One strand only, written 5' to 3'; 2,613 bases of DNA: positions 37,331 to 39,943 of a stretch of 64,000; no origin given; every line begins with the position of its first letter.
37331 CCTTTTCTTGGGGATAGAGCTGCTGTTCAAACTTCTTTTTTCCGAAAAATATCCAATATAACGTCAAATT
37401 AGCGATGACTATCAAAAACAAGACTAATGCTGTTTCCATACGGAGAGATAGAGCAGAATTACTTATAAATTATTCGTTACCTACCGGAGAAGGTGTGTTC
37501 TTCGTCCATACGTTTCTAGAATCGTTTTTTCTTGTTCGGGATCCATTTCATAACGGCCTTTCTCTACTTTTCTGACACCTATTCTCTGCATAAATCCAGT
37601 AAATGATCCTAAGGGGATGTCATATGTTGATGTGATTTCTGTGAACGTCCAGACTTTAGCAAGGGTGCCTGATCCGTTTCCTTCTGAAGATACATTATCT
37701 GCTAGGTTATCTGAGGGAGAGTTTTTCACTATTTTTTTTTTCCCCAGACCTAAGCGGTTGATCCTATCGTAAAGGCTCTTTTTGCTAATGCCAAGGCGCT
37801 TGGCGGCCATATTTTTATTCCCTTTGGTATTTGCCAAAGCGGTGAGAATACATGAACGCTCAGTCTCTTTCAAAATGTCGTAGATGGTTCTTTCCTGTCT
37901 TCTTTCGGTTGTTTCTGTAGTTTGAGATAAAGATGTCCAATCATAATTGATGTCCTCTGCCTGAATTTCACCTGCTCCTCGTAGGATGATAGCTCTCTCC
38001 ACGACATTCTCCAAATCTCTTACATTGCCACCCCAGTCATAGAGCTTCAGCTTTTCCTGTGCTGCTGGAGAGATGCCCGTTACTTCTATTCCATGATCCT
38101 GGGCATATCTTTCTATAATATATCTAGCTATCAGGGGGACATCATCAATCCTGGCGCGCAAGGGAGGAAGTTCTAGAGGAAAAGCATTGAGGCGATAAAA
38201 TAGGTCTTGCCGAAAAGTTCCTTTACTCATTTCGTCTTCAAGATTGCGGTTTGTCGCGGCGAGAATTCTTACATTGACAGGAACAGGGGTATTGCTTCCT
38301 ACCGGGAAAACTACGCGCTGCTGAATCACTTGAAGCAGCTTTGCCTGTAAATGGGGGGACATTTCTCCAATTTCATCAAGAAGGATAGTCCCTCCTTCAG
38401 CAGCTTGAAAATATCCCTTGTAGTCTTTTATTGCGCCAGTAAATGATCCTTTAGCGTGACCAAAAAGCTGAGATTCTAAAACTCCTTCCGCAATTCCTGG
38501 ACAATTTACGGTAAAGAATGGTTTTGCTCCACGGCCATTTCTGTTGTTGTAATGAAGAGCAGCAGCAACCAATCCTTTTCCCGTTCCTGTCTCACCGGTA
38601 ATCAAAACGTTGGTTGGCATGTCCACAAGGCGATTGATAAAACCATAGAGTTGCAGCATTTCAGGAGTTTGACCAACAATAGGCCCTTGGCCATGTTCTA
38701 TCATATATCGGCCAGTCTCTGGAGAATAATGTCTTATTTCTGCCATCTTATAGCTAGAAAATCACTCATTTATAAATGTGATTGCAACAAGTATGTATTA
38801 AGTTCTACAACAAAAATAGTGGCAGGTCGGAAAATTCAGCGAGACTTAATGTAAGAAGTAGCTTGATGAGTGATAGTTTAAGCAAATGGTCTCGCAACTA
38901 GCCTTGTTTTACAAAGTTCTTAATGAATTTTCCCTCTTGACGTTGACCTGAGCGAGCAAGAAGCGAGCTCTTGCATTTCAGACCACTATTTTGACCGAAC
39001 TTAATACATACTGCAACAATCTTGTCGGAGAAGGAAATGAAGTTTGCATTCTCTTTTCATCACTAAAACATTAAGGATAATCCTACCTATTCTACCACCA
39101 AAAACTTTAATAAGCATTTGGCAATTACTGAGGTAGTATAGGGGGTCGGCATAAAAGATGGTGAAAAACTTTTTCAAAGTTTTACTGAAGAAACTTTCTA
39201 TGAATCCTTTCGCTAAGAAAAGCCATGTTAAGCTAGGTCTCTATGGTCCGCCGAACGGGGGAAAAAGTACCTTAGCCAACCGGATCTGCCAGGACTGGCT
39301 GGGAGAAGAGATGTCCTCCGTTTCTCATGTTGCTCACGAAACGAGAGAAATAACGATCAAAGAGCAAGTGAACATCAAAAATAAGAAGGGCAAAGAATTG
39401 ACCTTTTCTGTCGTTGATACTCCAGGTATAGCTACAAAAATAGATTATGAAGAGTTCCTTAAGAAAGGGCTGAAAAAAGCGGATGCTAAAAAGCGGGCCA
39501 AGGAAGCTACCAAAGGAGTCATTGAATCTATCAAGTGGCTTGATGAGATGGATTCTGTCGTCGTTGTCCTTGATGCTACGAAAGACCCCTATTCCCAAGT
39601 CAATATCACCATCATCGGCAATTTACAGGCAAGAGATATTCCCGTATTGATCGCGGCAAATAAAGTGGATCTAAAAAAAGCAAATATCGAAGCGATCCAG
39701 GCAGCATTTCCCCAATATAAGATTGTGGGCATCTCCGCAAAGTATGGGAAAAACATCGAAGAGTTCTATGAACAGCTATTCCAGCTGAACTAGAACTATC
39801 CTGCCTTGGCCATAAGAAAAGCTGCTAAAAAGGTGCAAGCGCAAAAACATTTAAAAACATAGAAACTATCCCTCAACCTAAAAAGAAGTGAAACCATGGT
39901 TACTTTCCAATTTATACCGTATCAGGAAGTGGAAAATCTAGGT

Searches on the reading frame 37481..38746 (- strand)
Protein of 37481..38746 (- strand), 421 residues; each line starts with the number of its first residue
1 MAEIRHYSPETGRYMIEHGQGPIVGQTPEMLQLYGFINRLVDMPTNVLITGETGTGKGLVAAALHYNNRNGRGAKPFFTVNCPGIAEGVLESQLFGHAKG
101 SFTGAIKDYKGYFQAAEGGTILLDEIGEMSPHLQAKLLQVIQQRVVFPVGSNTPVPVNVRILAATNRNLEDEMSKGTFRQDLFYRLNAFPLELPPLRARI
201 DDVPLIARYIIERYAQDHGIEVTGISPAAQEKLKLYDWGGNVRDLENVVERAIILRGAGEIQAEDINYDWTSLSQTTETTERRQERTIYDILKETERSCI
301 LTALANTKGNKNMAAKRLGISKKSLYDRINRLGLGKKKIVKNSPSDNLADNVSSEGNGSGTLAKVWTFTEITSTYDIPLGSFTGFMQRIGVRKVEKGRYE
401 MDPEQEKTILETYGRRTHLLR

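Call 15: search_protein_families(library=pfam, proteins=[window:37481-38746:-], max_evalue=0.01)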
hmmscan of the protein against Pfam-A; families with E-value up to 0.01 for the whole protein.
window:37481-38746:- (421 aa): 12 families
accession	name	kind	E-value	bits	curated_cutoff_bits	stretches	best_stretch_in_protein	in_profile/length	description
PF00158.32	Sigma54_activat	-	1.9e-60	203.8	20.2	1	23-191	1-167/168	Sigma-54 interaction domain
PF25601.1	AAA_lid_14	-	8.2e-21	74.1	27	1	197-279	1-83/87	AAA+ ATPase lid domain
PF14532.12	Sigma54_activ_2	-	1.1e-16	61.8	25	1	24-196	1-138/138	Sigma-54 interaction domain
PF02954.25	HTH_8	-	3.5e-09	36.7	22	1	292-331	2-41/42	Bacterial regulatory protein, Fis family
PF07728.20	AAA_5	-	2.7e-07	31.1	22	1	46-169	1-125/139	AAA domain (dynein-related subfamily)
PF00004.35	AAA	-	0.00011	23.2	21.2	1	47-182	1-122/131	ATPase family associated with various cellular activities (AAA)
PF13191.12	AAA_16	-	0.00054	20.9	32.6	1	23-145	2-124/167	AAA ATPase domain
PF07724.20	AAA_2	-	0.00075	20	27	1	45-147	4-105/166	AAA domain (Cdc48 subfamily)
PF13556.12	HTH_30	-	0.002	18.3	27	1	301-332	5-36/59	PucR C-terminal helix-turn-helix domain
PF09848.15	SLFN-g3_helicase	-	0.0023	17.7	24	1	46-117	3-74/354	Schlafen group 3, DNA/RNA helicase domain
PF18024.7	HTH_50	-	0.0057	16.8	27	0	286-333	2-48/50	Helix-turn-helix domain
PF01695.23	IstB_IS21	-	0.0092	15.9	24.1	0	41-145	89-183/238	IstB-like ATP binding protein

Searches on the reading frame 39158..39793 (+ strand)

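Call 15: search_protein_families(library=pfam, proteins=[window:39158-39793:+], max_evalue=0.01)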
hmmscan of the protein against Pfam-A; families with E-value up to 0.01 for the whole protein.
window:39158-39793:+ (211 aa): 13 families
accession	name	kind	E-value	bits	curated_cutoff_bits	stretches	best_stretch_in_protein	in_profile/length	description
PF01926.29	MMR_HSR1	-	7.1e-15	55.5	21.9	1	26-169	2-113/113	50S ribosome-binding GTPase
PF00009.33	GTP_EFTU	-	2.1e-12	47.5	26.5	2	124-209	86-184/188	Elongation factor Tu GTP binding domain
PF00735.24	Septin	-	1.1e-06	28.5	26.2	1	28-101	9-82/280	Septin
PF03193.22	RsgA_GTPase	-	2.2e-06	28.1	30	0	28-92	111-169/174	RsgA GTPase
PF02421.24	FeoB_N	-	8.7e-06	25.8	27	1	26-205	3-154/156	Ferrous iron transport protein B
PF00004.35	AAA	-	3.2e-05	24.8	21.2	1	28-172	3-113/131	ATPase family associated with various cellular activities (AAA)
PF00071.28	Ras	-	7.2e-05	22.9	21.6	0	145-208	87-157/162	Ras family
PF08477.19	Roc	-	9.9e-05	23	27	1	25-90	1-65/119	Ras of Complex, Roc, domain of DAPkinase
PF16897.10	MMR_HSR1_Xtn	-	0.00012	22.5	35.2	1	160-209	55-102/106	C-terminal region of MMR_HSR1 domain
PF04034.18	Ribo_biogen_C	-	0.0014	18.8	29.9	1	133-203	22-93/127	Ribosome biogenesis protein, C-terminal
PF00025.27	Arf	-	0.0056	16.6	22.3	0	128-178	79-133/174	ADP-ribosylation factor family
PF00910.28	RNA_helicase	-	0.0063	17.4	21.5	0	28-51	3-26/105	RNA helicase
PF04548.22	AIG1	-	0.0098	15.7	27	0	28-105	5-73/212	AIG1 family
